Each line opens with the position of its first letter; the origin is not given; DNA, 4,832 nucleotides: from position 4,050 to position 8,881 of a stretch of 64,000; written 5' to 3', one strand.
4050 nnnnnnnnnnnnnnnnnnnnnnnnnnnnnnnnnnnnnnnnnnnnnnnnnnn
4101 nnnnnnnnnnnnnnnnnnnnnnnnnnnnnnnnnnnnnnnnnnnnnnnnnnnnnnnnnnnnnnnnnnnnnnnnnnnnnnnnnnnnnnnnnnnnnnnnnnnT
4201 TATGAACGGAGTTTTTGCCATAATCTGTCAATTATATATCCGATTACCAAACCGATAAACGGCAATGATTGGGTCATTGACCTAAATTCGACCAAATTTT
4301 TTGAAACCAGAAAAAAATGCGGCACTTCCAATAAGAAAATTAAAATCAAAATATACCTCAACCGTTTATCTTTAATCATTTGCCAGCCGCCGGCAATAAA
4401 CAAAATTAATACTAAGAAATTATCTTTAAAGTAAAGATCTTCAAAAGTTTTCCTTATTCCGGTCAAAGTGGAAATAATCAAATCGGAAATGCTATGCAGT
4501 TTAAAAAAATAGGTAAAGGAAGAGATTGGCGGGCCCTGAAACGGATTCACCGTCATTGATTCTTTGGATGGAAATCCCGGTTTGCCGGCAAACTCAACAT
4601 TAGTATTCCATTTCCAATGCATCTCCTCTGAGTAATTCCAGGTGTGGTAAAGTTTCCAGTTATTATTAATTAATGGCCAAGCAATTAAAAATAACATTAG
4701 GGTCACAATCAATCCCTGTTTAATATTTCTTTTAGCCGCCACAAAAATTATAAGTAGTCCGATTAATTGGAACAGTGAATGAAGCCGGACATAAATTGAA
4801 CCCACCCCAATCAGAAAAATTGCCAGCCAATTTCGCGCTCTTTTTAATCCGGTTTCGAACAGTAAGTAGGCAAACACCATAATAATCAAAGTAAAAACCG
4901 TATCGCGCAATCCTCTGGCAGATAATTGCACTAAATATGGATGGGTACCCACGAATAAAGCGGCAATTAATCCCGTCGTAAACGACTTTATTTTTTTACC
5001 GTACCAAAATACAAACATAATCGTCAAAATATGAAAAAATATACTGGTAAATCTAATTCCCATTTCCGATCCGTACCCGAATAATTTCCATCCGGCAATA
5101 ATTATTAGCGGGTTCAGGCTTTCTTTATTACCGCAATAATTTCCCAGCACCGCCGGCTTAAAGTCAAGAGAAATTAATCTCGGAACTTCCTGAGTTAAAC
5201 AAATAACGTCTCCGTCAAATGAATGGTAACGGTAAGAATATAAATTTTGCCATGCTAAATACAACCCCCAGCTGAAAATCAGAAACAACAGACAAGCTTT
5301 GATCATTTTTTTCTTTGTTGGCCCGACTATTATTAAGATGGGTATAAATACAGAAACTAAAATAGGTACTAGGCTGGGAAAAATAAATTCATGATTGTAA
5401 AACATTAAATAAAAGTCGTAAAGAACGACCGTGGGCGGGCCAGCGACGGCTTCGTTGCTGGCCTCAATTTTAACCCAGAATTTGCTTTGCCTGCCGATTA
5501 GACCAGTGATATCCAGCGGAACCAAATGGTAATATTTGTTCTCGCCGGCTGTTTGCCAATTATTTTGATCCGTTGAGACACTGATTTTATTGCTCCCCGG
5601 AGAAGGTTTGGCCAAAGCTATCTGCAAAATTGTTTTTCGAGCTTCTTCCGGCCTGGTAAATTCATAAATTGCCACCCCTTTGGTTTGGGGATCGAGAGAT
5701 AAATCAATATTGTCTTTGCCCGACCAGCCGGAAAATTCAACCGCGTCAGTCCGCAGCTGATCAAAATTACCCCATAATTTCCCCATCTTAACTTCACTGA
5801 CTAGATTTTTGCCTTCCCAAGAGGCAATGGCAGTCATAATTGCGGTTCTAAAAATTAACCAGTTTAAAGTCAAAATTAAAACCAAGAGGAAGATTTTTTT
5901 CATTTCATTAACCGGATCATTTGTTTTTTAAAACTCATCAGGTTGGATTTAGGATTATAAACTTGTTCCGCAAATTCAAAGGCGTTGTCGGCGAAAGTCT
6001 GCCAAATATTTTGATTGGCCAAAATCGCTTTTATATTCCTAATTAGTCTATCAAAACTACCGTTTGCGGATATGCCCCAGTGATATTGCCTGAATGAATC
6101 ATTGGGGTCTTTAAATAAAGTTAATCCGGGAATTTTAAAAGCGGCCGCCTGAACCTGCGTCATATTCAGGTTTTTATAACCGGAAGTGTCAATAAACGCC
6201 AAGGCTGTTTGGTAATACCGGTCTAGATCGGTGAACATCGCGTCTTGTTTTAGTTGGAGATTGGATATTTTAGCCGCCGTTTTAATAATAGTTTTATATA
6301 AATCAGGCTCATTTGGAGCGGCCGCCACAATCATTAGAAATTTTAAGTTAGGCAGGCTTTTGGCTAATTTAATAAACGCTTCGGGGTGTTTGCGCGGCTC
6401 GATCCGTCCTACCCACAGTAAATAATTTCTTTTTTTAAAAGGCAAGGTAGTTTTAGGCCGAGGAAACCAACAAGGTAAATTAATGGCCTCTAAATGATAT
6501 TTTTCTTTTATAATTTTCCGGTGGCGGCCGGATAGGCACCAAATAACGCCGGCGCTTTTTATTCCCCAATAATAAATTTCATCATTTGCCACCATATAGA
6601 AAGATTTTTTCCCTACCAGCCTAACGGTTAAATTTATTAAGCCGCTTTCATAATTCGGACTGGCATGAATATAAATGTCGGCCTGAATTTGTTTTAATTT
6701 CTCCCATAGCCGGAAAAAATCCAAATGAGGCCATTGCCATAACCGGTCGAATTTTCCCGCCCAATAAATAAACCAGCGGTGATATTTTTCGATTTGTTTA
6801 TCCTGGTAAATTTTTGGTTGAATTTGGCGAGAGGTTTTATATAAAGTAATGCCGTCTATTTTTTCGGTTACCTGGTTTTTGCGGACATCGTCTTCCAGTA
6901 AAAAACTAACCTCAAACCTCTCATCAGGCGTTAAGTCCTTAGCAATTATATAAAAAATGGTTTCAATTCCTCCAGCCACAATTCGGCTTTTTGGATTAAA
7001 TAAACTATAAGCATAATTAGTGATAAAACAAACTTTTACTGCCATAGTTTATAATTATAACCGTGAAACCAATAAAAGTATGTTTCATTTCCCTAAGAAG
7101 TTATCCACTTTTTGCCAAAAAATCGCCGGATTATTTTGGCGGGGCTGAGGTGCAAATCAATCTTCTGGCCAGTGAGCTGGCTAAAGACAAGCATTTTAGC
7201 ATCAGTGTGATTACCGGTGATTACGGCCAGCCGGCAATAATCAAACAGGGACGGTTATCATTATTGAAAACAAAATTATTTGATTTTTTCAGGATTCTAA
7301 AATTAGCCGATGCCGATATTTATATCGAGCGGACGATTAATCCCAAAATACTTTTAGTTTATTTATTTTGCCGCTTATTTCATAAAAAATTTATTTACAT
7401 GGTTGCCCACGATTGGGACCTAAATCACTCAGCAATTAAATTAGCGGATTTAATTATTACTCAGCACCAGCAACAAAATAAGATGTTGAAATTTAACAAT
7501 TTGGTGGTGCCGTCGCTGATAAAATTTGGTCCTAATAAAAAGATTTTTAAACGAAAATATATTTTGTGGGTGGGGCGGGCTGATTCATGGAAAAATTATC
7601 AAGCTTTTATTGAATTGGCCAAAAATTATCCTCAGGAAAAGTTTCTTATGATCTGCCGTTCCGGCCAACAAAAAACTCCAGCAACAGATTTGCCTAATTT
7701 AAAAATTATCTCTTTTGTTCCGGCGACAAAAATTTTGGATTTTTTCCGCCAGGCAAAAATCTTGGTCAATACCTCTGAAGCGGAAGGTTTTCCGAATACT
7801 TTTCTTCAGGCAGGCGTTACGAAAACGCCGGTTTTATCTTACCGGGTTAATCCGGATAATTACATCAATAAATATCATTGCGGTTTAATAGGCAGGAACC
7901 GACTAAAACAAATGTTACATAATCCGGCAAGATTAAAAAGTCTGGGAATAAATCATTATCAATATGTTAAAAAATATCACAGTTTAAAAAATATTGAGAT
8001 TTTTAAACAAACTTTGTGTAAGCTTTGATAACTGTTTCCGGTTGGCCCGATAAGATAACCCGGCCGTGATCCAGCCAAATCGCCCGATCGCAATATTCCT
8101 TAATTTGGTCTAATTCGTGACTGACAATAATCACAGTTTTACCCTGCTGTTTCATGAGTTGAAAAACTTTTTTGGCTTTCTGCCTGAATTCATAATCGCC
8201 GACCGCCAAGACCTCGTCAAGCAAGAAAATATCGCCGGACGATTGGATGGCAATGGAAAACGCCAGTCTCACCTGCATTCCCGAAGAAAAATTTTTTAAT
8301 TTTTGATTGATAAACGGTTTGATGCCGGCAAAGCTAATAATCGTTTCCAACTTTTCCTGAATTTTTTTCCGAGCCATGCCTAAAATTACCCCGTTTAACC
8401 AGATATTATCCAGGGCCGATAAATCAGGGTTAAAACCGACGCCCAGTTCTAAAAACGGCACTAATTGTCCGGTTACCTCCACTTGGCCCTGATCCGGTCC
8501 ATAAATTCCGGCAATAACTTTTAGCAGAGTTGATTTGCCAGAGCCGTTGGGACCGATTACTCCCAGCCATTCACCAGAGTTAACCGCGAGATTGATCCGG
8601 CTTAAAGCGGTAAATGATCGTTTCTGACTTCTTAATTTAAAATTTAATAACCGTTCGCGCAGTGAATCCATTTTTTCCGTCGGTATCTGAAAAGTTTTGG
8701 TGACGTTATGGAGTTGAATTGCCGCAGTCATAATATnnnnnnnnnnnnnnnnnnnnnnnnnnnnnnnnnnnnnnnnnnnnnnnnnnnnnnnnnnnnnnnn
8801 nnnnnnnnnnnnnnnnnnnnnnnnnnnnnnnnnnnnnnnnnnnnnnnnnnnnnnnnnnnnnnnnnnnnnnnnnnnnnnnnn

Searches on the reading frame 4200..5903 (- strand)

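Call 37: search_protein_families(library=pfam, proteins=[window:4200-5903:-], max_evalue=0.000001)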
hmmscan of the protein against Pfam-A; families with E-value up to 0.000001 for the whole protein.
window:4200-5903:- (567 aa): 1 family
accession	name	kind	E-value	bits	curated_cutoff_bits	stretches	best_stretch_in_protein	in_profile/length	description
PF13231.12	PMT_2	-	6.2e-07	30.2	26.1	1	266-406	8-150/160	Dolichyl-phosphate-mannose-protein mannosyltransferase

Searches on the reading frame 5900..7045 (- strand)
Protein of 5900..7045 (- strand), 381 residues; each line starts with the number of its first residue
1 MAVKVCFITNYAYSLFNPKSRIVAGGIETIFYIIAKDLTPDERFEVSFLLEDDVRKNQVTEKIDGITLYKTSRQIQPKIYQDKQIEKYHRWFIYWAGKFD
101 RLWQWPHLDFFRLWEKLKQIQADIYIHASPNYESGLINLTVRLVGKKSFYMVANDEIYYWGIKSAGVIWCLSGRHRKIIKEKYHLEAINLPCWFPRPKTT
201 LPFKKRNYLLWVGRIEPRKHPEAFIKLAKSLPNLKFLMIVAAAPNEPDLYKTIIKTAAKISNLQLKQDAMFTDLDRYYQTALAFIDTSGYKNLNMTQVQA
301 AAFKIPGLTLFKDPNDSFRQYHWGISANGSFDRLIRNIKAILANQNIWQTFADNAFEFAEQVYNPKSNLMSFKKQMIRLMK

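Call 37: search_protein_families(library=pfam, proteins=[window:5900-7045:-], max_evalue=0.000001)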
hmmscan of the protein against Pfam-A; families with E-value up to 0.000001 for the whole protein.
window:5900-7045:- (381 aa): 1 family
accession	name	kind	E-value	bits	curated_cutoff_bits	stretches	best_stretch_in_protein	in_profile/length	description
PF00534.26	Glycos_transf_1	-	8.7e-09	35.6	26.4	1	202-350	11-164/172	Glycosyl transferases group 1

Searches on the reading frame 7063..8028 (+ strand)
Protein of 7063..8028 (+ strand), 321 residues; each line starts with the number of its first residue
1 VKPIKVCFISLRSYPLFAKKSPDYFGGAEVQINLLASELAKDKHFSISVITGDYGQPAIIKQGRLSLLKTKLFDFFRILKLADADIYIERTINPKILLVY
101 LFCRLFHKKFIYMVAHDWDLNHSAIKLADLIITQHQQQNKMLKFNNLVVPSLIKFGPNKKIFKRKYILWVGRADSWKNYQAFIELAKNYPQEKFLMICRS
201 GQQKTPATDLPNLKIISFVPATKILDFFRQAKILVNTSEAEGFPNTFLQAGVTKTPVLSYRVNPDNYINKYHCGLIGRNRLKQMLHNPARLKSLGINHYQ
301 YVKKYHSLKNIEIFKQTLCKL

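Call 37: search_protein_families(library=pfam, proteins=[window:7063-8028:+], max_evalue=0.000001)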
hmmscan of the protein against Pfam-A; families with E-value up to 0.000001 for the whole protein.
window:7063-8028:+ (321 aa): 2 families
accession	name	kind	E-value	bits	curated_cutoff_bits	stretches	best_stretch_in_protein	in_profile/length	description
PF00534.26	Glycos_transf_1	-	1.3e-09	38.2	26.4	1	162-278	13-141/172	Glycosyl transferases group 1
PF13692.12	Glyco_trans_1_4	-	5.5e-09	36.9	27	1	165-275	2-122/142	Glycosyl transferases group 1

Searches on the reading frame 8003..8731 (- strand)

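Call 37: search_protein_families(library=pfam, proteins=[window:8003-8731:-], max_evalue=0.000001)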
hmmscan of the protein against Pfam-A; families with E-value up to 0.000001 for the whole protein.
window:8003-8731:- (242 aa): 1 family
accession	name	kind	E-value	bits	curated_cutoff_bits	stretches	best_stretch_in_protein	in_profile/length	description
PF00005.33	ABC_tran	-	3.1e-22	80.1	25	1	43-174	1-135/137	ABC transporter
